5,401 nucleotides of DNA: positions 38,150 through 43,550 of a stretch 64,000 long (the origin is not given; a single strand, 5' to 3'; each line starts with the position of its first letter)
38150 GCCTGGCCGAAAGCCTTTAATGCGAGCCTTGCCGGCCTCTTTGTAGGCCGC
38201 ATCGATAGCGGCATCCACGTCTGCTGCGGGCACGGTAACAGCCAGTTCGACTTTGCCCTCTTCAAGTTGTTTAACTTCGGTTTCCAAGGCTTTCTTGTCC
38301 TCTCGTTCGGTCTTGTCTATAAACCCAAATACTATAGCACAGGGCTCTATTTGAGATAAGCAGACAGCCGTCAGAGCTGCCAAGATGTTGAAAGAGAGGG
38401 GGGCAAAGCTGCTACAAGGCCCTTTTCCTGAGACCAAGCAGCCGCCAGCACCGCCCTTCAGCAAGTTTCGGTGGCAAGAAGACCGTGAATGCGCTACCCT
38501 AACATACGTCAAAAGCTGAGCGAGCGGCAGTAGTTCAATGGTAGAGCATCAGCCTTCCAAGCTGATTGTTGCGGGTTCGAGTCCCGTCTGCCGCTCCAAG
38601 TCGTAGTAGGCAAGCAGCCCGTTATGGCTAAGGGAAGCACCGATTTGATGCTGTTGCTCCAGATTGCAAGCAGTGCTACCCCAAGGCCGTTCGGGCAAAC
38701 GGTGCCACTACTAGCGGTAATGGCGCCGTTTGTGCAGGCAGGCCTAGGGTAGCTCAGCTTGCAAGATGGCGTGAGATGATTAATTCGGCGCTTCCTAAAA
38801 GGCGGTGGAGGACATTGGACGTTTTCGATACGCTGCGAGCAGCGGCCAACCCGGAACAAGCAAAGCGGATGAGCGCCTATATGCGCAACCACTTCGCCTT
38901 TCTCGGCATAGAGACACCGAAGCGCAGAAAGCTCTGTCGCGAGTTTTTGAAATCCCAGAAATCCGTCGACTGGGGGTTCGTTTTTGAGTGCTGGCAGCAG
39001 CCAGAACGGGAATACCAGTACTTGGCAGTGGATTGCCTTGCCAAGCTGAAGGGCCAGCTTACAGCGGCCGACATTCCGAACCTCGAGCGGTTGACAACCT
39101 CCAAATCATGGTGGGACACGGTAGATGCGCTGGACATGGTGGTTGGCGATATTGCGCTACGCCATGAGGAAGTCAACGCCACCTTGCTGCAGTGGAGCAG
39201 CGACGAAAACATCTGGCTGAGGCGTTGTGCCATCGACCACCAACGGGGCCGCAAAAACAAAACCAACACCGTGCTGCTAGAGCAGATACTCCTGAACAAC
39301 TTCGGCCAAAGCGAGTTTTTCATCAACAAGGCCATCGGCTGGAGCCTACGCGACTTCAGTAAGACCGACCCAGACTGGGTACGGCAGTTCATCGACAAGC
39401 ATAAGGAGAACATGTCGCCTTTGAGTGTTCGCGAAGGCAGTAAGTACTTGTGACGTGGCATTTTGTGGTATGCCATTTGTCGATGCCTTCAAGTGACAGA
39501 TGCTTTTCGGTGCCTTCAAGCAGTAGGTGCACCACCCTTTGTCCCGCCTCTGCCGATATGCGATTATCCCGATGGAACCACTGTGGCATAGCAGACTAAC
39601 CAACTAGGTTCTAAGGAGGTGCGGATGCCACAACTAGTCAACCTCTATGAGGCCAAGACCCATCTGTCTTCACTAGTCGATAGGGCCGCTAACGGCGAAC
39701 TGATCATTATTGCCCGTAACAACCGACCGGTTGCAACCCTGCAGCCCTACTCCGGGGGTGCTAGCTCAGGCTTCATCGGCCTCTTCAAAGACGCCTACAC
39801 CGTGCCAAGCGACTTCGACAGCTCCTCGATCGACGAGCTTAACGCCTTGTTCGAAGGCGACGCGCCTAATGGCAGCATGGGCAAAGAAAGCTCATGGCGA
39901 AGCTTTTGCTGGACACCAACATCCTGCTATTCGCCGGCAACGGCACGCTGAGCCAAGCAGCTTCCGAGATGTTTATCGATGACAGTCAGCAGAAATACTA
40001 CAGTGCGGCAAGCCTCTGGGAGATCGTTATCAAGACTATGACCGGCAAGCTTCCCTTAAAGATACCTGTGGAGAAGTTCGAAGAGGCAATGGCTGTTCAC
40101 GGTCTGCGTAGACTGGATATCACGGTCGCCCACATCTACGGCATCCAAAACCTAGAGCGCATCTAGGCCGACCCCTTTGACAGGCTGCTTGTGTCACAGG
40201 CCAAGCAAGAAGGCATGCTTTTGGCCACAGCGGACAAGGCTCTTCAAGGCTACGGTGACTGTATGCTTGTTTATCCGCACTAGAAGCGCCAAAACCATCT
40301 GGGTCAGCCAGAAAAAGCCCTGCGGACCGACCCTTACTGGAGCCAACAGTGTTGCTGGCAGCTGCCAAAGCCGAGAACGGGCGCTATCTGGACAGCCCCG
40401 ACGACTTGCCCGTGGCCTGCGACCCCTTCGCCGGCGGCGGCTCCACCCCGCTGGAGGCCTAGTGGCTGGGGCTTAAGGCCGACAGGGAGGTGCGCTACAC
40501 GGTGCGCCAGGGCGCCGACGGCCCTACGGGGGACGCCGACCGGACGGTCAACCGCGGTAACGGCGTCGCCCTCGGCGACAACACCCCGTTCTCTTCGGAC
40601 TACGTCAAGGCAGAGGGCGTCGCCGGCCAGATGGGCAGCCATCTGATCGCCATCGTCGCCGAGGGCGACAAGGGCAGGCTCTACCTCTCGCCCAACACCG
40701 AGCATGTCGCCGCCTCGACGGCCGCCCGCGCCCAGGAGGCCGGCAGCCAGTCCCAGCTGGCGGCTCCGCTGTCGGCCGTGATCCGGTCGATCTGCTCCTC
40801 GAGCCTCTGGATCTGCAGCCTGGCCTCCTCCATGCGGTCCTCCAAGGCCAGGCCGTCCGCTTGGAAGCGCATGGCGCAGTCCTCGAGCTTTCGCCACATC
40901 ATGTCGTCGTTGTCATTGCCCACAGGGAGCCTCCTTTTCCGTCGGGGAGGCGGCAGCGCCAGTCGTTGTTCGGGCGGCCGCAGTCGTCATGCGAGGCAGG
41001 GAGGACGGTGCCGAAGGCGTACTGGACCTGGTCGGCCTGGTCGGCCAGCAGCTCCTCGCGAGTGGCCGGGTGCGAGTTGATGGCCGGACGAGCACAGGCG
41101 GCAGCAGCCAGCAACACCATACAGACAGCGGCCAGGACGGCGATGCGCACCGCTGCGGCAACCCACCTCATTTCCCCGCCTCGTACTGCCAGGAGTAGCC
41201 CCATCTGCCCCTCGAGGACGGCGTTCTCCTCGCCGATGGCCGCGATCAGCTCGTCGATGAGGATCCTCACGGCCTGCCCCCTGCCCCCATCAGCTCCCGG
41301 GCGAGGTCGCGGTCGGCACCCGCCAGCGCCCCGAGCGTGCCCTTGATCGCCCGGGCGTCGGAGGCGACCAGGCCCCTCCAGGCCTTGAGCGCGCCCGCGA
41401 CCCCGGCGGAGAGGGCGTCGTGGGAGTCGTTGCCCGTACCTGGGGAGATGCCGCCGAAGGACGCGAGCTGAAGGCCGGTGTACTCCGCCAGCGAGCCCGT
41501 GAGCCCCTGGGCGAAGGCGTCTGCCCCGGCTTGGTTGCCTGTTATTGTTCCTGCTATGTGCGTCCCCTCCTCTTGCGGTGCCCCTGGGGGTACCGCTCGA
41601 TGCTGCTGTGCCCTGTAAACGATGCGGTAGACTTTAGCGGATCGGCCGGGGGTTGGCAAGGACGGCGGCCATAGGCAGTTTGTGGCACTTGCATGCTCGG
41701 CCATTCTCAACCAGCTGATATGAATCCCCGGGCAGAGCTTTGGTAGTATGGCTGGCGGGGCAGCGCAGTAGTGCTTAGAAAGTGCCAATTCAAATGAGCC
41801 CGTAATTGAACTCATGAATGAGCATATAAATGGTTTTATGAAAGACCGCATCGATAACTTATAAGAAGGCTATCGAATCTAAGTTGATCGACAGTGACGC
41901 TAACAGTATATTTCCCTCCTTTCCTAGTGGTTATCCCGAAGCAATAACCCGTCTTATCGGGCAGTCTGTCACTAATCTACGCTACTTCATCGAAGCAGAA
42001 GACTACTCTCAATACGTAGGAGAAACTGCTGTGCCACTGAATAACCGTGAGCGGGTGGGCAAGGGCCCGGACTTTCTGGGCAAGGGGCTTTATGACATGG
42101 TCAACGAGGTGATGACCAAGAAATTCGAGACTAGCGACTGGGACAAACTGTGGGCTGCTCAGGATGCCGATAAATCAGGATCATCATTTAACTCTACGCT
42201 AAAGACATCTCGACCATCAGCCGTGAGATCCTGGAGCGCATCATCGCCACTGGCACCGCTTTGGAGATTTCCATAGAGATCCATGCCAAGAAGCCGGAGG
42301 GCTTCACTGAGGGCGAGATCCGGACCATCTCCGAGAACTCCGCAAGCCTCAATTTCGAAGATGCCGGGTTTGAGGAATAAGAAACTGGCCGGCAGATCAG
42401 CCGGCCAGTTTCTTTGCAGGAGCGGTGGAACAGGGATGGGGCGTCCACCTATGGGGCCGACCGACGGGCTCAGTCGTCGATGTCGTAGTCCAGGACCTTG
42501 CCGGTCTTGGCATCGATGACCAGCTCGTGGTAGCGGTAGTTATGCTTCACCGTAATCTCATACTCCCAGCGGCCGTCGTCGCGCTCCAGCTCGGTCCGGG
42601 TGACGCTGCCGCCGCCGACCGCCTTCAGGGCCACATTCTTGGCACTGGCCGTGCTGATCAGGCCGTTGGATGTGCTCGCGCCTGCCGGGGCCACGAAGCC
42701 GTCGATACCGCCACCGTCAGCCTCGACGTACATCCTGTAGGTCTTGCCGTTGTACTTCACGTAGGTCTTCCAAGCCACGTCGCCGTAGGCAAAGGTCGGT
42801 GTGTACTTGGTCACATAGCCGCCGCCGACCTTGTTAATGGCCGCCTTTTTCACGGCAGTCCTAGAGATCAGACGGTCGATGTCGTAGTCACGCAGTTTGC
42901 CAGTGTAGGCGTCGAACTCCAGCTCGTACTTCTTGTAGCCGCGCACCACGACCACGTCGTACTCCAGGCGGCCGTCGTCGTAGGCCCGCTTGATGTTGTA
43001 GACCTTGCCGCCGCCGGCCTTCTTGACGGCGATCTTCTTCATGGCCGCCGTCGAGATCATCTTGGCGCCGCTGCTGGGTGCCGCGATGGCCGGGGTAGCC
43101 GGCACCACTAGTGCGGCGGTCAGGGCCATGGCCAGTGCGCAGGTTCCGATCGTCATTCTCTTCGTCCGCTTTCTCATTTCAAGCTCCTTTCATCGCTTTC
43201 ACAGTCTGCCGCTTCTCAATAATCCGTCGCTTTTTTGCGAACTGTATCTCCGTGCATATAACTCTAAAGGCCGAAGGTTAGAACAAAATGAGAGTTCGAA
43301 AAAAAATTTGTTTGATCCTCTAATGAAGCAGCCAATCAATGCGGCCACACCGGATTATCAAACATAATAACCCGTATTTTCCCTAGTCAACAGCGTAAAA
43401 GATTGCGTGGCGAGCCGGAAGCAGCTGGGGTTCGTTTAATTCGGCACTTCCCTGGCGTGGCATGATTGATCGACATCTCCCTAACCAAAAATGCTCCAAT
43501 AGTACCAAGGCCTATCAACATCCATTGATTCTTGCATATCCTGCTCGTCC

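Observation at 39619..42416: Decayed defence island: TA module plus internally deleted DUF1156-methylase and HEPN/DUF499-like remnants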

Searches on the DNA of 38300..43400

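Call 68: search_rna_families(source=window, start=38300, end=43400, threshold=evalue, max_evalue=0.1)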
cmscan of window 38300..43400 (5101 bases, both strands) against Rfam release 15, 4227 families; matches with E-value up to 0.1: 2.
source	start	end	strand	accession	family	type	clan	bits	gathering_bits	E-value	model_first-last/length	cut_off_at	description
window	38524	38595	+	RF00005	tRNA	Gene; tRNA;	CL00001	71.6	29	9.3e-15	1-71/71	no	tRNA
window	38524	38596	-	RF04354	Plastid-ycf2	Cis-reg;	-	27.5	65.7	0.014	1-75/75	no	Plastid-ycf2 5UTR RNA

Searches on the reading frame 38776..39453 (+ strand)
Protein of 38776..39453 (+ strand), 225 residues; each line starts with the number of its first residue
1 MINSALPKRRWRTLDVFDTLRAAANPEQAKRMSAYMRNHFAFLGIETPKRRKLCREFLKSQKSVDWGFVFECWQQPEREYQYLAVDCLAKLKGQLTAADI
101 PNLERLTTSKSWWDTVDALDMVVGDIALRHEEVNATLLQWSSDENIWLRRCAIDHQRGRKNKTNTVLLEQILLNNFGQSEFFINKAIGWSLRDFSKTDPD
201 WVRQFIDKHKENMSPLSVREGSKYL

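Call 5: search_protein_families(library=pfam, proteins=[window:38776-39453:+], max_evalue=1)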
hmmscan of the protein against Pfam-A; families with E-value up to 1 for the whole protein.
window:38776-39453:+ (225 aa): 2 families
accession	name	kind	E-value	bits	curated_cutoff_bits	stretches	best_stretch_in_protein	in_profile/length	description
PF08713.17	DNA_alkylation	-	1.4e-69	234.5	21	1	19-225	4-213/213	DNA alkylation repair enzyme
PF13646.12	HEAT_2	-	0.0052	17.5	27.7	0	127-154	26-53/88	HEAT repeats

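Call 10: find_encoding_contigs(protein=window:38776-39453:+, flank=10000, max_places=10)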
Protein window:38776-39453:+ (225 aa): no gene with exactly this product is on record in the collection.

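Call 67: search_protein_families(library=padloc, proteins=[window:38776-39453:+], max_evalue=0.01)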
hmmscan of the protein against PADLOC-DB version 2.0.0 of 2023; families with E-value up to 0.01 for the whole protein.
window:38776-39453:+ (225 aa): 0 families

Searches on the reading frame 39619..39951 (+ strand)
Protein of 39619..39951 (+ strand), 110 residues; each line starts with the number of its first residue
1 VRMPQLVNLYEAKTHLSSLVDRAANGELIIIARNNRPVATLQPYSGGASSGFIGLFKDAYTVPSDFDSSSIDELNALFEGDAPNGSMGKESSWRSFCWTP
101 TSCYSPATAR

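Call 5: search_protein_families(library=pfam, proteins=[window:39619-39951:+], max_evalue=1)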
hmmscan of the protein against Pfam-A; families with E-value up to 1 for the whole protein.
window:39619-39951:+ (110 aa): 2 families
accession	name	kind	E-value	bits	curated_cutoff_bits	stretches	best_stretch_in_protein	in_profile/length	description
PF02604.26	PhdYeFM_antitox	-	1.6e-08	34.6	29.8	1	7-45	4-43/74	Antitoxin Phd_YefM, type II toxin-antitoxin system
PF12910.14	PHD_like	-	0.3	11.5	27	1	3-36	1-35/141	Antitoxin of toxin-antitoxin, RelE / RelB, TA system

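Call 7: search_protein_families(library=padloc, proteins=[window:39619-39951:+], max_evalue=1)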
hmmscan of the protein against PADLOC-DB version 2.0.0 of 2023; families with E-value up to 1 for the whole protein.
window:39619-39951:+ (110 aa): 0 families

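Call 8: search_protein_families(library=ncbifam, proteins=[window:39619-39951:+], max_evalue=1)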
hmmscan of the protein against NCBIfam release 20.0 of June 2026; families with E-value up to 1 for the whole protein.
window:39619-39951:+ (110 aa): 1 family
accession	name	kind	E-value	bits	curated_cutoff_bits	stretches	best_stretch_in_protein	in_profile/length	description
TIGR01552.1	phd_fam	subfamily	3.7e-06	26.2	20.8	1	9-45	4-40/53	type II toxin-antitoxin system prevent-host-death family antitoxin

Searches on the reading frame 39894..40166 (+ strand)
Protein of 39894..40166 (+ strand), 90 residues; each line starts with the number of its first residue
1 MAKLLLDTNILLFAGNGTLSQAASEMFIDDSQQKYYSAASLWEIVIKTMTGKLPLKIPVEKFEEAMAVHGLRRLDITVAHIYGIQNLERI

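Call 5: search_protein_families(library=pfam, proteins=[window:39894-40166:+], max_evalue=1)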
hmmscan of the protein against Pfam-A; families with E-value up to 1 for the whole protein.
window:39894-40166:+ (90 aa): 1 family
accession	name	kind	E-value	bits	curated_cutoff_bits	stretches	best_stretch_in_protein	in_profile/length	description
PF01850.27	PIN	-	0.044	14.8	23.6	1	5-87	2-83/120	PIN domain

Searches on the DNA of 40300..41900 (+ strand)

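Call 32: search_dna_similar(query=window:40300-41900:+, collection=plasmids, mode=distant, max_evalue=0.001, max_rows=15)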
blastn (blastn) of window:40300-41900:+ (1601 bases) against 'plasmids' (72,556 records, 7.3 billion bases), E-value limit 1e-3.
Records with a match: 15; places in all: 16; records where one place covers at least 80% of the query: 0.
Best place of each record, by identity: 80-90% 4; 60-80% 11.
By first word of the organism name: Thermus 10; Rhodococcus 3; Microbacterium 1; Meiothermus 1.
By predicted mobility (MOB-suite, as given by PLSDB): non-mobilizable 12; mobilizable 3.
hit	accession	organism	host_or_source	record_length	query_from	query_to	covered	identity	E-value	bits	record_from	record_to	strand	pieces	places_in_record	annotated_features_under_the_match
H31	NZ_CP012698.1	Microbacterium sp. No. 7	whole organism,activated sludge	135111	283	409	8%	74.2%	3e-10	76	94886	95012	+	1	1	DUF1156 domain-containing protein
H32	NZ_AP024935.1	Thermus thermophilus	-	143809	109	184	5%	78.9%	2e-5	60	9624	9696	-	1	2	DUF1156 domain-containing protein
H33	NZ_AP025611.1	Thermus thermophilus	-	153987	109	184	5%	78.9%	2e-5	60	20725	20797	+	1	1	DUF1156 domain-containing protein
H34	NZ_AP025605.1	Thermus thermophilus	-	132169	109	184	5%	78.9%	2e-5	60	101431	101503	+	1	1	DUF1156 domain-containing protein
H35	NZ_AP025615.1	Thermus thermophilus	-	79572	109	184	5%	77.6%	2e-4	55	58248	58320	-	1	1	DUF1156 domain-containing protein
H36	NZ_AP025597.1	Thermus thermophilus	-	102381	109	184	5%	77.6%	2e-4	55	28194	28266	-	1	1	DUF1156 domain-containing protein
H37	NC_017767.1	Thermus thermophilus HB8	-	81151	109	181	5%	79.5%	2e-5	59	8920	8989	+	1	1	DUF1156 domain-containing protein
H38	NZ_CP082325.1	Thermus thermophilus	cell culture,cheese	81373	109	181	5%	79.5%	2e-5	59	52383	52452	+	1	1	DUF1156 domain-containing protein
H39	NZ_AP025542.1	Thermus thermophilus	-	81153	109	181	5%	79.5%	2e-5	59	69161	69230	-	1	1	DUF1156 domain-containing protein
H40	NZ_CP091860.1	Rhodococcus erythropolis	-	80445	121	184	4%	79.7%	7e-5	58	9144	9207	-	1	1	DUF1156 domain-containing protein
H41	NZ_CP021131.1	Meiothermus taiwanensis WR-220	-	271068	121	184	4%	78.1%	8e-4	54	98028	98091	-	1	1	DUF1156 domain-containing protein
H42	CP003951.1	Rhodococcus opacus PD630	-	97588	121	174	3%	83.3%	7e-5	58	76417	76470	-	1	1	hypothetical protein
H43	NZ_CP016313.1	Thermus brockianus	whole organism,environmental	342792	122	175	3%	83.3%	7e-5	58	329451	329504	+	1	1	DUF1156 domain-containing protein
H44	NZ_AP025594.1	Thermus brockianus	-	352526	122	175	3%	83.3%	7e-5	58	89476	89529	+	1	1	DUF1156 domain-containing protein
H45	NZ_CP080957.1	Rhodococcus opacus PD630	cell culture,environmental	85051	121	174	3%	81.5%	8e-4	54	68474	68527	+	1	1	none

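Call 33: search_dna_similar(query=window:40300-41900:+, collection=phages, mode=distant, max_evalue=0.001, max_rows=15)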
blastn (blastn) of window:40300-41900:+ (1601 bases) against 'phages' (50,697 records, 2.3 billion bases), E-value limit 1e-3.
No match.

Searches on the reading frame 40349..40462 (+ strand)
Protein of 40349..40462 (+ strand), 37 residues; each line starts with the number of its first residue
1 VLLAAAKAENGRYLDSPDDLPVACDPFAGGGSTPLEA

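Call 5: search_protein_families(library=pfam, proteins=[window:40349-40462:+], max_evalue=1)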
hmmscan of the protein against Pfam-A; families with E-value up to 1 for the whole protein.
window:40349-40462:+ (37 aa): 1 family
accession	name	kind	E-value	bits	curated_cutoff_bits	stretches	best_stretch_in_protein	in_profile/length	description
PF02086.21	MethyltransfD12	-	0.26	11.4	22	1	19-36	20-37/253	D12 class N6 adenine-specific DNA methyltransferase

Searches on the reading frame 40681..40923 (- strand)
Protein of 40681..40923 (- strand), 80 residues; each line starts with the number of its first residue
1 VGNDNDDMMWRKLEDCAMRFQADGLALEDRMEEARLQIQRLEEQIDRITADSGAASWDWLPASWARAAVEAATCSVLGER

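Call 7: search_protein_families(library=padloc, proteins=[window:40681-40923:-], max_evalue=1)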
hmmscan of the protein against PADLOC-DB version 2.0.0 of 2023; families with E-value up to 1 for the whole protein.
window:40681-40923:- (80 aa): 0 families

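Call 8: search_protein_families(library=ncbifam, proteins=[window:40681-40923:-], max_evalue=1)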
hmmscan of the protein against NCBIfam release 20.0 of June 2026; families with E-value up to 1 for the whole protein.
window:40681-40923:- (80 aa): 0 families

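Call 9: search_protein_families(library=pfam, proteins=[window:40681-40923:-], max_evalue=5)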
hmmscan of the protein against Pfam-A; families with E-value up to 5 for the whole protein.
window:40681-40923:- (80 aa): 1 family
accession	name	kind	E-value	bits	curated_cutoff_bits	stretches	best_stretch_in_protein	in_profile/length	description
PF10267.14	Tmemb_cc2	-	0.091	12.4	32.8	1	7-49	233-275/397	Predicted transmembrane and coiled-coil 2 protein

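Call 72: find_related_loci(query=window:40681-40923:-, collection=viral_contigs, flank=5000)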
Query window:40681-40923:- (80 aa) in viral_contigs; peptide patterns used: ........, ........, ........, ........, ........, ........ (x = any residue, [..] = any of these).
14 stretches matched a pattern, but none encodes a relative of the query by tblastn (E <= 1e-3).
